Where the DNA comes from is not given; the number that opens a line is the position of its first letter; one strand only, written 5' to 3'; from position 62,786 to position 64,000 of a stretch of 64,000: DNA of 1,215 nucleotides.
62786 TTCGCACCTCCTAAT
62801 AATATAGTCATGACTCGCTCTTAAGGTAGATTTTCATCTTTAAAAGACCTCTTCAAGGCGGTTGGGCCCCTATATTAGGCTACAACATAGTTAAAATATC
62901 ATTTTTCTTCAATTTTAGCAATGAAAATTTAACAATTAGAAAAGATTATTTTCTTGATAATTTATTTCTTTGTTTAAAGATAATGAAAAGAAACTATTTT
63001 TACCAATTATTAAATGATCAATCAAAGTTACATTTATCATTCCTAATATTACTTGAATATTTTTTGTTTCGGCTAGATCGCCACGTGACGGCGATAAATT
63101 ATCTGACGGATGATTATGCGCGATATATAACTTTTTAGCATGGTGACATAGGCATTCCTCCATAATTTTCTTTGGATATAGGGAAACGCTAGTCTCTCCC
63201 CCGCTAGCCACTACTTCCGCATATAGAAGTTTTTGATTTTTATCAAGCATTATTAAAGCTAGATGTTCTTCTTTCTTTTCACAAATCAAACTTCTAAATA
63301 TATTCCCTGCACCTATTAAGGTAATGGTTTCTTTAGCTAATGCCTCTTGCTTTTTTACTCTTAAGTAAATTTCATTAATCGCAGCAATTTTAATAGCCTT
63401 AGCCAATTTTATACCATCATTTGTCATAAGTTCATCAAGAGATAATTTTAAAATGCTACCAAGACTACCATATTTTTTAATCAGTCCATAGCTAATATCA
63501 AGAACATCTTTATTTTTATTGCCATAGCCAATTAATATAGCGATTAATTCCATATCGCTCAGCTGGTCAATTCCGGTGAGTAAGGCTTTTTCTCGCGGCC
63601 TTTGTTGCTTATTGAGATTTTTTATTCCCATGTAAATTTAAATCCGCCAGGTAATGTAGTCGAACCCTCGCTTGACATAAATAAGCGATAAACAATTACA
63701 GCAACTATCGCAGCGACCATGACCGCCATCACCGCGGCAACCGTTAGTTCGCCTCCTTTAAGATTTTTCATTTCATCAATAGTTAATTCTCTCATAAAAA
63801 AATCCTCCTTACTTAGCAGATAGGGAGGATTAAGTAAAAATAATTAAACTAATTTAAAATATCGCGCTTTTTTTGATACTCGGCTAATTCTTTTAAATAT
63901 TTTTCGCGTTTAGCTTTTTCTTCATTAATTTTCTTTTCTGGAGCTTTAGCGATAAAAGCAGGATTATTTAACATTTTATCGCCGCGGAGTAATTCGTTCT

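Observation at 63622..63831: Small double-glycine-leader-like hydrophobic peptide whose SD is embedded in the valS terminator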

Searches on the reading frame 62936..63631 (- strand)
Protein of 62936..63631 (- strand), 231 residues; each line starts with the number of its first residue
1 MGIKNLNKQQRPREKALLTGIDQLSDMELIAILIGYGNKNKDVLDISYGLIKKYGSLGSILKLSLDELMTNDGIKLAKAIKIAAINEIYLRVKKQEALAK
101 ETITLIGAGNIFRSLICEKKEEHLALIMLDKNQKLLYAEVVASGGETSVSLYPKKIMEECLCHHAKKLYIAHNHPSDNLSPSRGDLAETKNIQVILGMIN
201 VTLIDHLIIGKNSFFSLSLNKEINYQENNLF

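Call 4: search_protein_families(library=ncbifam, proteins=[window:62936-63631:-], max_evalue=10)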
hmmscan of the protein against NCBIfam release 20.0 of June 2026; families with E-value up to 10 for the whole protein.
window:62936-63631:- (231 aa): 4 families
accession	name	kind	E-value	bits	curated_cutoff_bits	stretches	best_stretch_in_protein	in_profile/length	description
NF000642.1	PRK00024.1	equivalog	4e-50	170.4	180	1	13-219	1-208/212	RadC family protein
TIGR00608.1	radc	subfamily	2.2e-45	155.1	133.85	1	11-218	1-213/218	RadC family protein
TIGR02964.1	xanthine_xdhC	equivalog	0.015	14.9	161.6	1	85-178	86-176/246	xanthine dehydrogenase accessory protein XdhC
TIGR02075.1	pyrH_bact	equivalog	0.028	14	243.9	1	20-110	32-130/233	UMP kinase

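Call 5: search_protein_families(library=pfam, proteins=[window:62936-63631:-], max_evalue=10)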
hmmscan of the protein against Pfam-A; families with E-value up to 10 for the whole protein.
window:62936-63631:- (231 aa): 2 families
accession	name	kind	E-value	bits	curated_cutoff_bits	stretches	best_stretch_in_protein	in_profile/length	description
PF04002.20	RadC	-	6.9e-30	103.9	22.1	1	110-218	9-117/121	RadC-like JAB domain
PF20582.4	UPF0758_N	-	1.3e-20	73.6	27.1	1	3-80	1-77/77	UPF0758 N-terminal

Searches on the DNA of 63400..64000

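Call 55: search_rna_families(source=window, start=63400, end=64000, threshold=evalue, max_evalue=1)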
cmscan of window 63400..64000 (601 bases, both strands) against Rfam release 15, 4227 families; matches with E-value up to 1: 1.
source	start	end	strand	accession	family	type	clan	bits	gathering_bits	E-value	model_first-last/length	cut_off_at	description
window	63796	63917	-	RF02452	ncr1575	Gene; sRNA;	-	28.5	60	0.041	1-212/212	no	Bacillus sRNA ncr1575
